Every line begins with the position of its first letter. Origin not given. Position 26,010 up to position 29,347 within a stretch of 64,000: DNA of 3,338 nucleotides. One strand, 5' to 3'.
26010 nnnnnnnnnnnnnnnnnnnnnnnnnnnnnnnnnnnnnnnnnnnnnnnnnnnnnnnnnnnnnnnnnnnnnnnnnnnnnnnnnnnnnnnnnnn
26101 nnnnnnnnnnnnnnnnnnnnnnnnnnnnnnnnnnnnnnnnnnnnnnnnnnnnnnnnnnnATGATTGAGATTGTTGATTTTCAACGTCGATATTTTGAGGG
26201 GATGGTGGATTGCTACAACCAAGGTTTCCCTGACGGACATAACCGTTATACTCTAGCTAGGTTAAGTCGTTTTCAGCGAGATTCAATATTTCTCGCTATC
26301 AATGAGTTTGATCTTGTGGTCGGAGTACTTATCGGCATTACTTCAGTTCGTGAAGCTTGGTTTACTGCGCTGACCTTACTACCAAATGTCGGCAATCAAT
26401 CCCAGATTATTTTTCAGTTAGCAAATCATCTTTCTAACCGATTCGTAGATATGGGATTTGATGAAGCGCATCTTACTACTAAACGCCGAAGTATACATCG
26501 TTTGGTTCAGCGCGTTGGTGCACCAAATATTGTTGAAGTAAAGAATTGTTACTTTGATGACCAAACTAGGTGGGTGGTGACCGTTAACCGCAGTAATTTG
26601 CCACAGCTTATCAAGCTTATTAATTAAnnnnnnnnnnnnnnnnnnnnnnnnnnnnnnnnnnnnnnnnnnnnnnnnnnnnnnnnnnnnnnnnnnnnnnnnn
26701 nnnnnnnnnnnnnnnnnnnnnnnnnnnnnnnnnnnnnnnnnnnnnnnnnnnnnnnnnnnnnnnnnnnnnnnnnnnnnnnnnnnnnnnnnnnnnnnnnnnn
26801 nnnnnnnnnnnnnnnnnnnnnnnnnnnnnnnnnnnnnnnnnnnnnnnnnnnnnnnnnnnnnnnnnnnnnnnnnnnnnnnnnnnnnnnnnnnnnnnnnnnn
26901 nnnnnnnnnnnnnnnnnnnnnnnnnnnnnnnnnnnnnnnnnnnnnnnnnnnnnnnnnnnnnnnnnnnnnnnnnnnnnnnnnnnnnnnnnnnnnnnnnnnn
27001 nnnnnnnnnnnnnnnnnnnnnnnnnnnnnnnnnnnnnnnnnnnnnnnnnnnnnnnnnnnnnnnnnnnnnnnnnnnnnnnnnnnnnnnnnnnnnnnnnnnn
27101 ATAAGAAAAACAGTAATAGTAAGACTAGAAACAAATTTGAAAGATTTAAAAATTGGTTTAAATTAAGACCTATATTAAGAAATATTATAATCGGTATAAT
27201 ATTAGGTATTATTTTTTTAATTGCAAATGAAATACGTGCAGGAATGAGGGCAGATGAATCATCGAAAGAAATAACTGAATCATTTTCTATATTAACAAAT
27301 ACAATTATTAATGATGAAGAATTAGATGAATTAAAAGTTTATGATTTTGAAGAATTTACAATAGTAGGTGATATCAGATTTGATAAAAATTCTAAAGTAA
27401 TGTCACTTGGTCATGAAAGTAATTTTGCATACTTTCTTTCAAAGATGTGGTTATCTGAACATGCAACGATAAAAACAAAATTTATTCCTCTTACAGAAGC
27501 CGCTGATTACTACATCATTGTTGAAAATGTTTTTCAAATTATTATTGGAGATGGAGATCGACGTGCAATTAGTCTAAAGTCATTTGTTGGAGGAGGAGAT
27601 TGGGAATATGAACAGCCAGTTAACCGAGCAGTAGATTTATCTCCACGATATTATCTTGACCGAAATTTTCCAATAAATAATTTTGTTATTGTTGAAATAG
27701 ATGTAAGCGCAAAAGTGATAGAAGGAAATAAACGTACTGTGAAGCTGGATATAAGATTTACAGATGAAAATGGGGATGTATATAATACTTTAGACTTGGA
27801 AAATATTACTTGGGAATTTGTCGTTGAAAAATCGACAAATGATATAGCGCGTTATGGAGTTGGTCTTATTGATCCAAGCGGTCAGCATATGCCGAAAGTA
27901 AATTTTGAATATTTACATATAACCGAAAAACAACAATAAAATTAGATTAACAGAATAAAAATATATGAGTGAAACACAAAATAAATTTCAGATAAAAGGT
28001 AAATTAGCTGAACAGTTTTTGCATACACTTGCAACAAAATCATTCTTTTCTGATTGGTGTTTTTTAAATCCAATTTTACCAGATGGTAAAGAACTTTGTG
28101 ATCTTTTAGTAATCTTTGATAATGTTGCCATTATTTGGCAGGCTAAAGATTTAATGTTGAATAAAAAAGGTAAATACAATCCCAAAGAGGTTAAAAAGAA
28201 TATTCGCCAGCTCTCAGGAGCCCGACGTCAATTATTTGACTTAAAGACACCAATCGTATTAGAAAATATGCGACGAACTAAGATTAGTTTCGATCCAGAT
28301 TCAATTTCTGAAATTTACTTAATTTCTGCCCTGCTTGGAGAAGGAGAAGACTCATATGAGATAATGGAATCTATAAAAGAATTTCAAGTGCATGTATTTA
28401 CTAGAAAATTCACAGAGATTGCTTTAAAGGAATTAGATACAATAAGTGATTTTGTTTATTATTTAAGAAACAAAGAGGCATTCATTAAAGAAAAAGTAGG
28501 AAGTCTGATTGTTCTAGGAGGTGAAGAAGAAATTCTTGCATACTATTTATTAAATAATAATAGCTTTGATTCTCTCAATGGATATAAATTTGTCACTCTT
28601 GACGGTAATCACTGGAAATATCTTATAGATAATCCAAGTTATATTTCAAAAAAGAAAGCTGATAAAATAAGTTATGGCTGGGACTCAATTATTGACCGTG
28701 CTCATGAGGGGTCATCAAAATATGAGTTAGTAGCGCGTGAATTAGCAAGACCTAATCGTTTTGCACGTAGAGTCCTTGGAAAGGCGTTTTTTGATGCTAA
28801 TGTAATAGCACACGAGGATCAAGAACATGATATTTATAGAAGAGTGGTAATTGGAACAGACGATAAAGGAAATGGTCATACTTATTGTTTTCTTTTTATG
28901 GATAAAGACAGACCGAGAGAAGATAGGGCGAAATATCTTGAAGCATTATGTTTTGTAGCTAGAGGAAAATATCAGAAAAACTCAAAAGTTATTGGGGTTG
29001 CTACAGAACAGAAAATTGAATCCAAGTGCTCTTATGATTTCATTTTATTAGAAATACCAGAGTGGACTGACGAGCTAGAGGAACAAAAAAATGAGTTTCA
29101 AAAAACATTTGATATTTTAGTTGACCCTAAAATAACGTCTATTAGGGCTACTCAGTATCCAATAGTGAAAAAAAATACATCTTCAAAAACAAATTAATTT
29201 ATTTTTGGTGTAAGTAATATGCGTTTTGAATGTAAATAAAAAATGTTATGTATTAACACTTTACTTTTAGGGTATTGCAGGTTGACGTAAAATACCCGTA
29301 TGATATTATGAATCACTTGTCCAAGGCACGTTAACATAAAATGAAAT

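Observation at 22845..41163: About 18-kb accessory island bounded by large inverted repeats, with a third partial internal copy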

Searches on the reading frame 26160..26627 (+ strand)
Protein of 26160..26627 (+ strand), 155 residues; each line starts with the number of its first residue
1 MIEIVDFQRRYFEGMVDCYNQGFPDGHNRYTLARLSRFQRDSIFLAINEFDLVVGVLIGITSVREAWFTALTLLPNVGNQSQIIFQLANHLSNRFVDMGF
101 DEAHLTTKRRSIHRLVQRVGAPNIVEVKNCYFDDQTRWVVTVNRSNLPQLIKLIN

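Call 9: search_protein_families(library=pfam, proteins=[window:26160-26627:+], max_evalue=0.01)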
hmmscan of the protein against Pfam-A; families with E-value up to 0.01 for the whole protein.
window:26160-26627:+ (155 aa): 0 families

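Call 45: search_protein_families(library=padloc, proteins=[window:26160-26627:+], max_evalue=0.01)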
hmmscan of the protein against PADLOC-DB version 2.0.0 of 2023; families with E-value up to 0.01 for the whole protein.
window:26160-26627:+ (155 aa): 0 families

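Call 46: search_protein_families(library=ncbifam, proteins=[window:26160-26627:+], max_evalue=0.01)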
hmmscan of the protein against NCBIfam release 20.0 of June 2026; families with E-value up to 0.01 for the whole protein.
window:26160-26627:+ (155 aa): 0 families

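Call 47: search_protein_families(library=phrogs, proteins=[window:26160-26627:+], max_evalue=0.01)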
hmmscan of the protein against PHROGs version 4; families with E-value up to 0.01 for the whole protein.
window:26160-26627:+ (155 aa): 0 families

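Call 52: list_cluster_members(proteins=[window:40192-40836:+, window:40276-40836:+, window:40327-40836:+, window:40345-40836:+, window:40366-40836:+, window:26160-26627:+, window:27073-27939:+, window:27965-29197:+, window:41965-42240:+, window:43309-43638:+])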
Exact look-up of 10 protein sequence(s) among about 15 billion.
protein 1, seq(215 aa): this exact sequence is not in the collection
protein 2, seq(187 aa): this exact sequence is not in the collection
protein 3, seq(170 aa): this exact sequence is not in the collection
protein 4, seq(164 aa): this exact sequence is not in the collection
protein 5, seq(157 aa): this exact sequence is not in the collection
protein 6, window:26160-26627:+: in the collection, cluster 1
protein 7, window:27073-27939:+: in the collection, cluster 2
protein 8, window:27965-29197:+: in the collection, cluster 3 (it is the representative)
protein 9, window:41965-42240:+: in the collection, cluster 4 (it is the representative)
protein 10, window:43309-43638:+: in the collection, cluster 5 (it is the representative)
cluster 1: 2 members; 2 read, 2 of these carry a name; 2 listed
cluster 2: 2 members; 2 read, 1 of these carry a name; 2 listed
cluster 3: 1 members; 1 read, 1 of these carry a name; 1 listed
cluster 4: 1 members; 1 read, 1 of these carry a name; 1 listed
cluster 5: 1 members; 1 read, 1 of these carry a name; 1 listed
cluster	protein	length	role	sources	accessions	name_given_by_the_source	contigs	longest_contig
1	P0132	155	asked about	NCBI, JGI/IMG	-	hypothetical protein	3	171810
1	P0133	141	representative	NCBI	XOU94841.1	MAG: hypothetical protein ACNFW9_02110 [Candidatus Kerfeldbacteria bacterium]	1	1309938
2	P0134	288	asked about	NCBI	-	-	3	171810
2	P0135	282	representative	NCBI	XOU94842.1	MAG: hypothetical protein ACNFW9_02115 [Candidatus Kerfeldbacteria bacterium]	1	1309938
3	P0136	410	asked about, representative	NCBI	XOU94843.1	MAG: hypothetical protein ACNFW9_02120 [Candidatus Kerfeldbacteria bacterium]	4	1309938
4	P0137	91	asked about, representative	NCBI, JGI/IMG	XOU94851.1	MAG: hypothetical protein ACNFW9_02160 [Candidatus Kerfeldbacteria bacterium] | hypothetical protein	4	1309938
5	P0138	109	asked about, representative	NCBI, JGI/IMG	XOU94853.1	MAG: bacillithiol system redox-active protein YtxJ [Candidatus Kerfeldbacteria bacterium] | monothiol bacilliredoxin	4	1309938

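Call 54: find_encoding_contigs(protein=window:26160-26627:+, flank=10000, max_places=10)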
Protein window:26160-26627:+ (155 aa): 4 contigs read that carry it; 3 places shown.
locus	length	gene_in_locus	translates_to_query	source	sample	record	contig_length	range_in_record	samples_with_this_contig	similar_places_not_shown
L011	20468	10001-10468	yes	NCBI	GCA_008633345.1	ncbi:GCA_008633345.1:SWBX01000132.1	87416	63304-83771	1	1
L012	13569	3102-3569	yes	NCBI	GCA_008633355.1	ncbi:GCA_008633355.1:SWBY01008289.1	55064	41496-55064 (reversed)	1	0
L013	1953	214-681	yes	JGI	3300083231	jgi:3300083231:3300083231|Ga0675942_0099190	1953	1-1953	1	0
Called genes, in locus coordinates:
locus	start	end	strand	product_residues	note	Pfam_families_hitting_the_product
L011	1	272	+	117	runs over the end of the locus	-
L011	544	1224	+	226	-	PF02463:SMC_N, PF00005:ABC_tran, PF13304:AAA_21 (faint)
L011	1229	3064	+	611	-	PF02687:FtsX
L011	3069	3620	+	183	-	-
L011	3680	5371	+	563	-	PF02687:FtsX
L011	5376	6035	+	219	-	PF00005:ABC_tran, PF02463:SMC_N, PF13304:AAA_21 (faint)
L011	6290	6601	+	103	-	-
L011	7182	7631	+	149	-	-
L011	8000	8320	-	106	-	-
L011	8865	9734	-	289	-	-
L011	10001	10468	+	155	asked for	-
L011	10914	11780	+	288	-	-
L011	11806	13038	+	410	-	-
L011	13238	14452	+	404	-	PF01266:DAO (faint), PF01494:FAD_binding_3 (faint), PF03486:HI0933_like (faint), PF05834:Lycopene_cycl (weak)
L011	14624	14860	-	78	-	-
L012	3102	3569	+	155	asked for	-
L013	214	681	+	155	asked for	-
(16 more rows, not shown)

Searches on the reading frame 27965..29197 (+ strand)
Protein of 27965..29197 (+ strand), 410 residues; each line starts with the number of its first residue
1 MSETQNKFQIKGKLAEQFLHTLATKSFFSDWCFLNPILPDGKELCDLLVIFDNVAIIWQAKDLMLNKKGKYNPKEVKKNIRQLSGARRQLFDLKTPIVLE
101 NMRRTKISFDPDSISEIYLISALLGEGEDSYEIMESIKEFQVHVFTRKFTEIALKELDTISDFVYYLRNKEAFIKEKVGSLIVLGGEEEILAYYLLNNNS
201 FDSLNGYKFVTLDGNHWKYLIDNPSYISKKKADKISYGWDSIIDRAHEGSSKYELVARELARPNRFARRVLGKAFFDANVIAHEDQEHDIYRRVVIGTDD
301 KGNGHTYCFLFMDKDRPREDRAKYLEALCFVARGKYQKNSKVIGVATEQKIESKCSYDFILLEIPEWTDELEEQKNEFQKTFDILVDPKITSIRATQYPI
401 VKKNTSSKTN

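Call 9: search_protein_families(library=pfam, proteins=[window:27965-29197:+], max_evalue=0.01)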
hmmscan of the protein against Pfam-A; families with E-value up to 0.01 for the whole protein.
window:27965-29197:+ (410 aa): 0 families

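Call 45: search_protein_families(library=padloc, proteins=[window:27965-29197:+], max_evalue=0.01)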
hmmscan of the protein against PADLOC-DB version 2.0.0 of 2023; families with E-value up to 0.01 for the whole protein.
window:27965-29197:+ (410 aa): 0 families

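Call 46: search_protein_families(library=ncbifam, proteins=[window:27965-29197:+], max_evalue=0.01)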
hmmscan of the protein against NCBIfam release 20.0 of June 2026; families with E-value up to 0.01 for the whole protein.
window:27965-29197:+ (410 aa): 0 families

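Call 47: search_protein_families(library=phrogs, proteins=[window:27965-29197:+], max_evalue=0.01)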
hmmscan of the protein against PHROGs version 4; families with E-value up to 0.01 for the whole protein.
window:27965-29197:+ (410 aa): 1 family
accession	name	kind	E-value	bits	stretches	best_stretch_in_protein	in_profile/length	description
phrog_18195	-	unknown function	1.5e-16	61.3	1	142-369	186-428/489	-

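Call 80: find_related_loci(query=window:27965-29197:+, collection=viral_contigs, flank=8000)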
Query window:27965-29197:+ (410 aa) in viral_contigs; peptide patterns used: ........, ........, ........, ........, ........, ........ (x = any residue, [..] = any of these).
10 stretches matched a pattern, but none encodes a relative of the query by tblastn (E <= 1e-3).
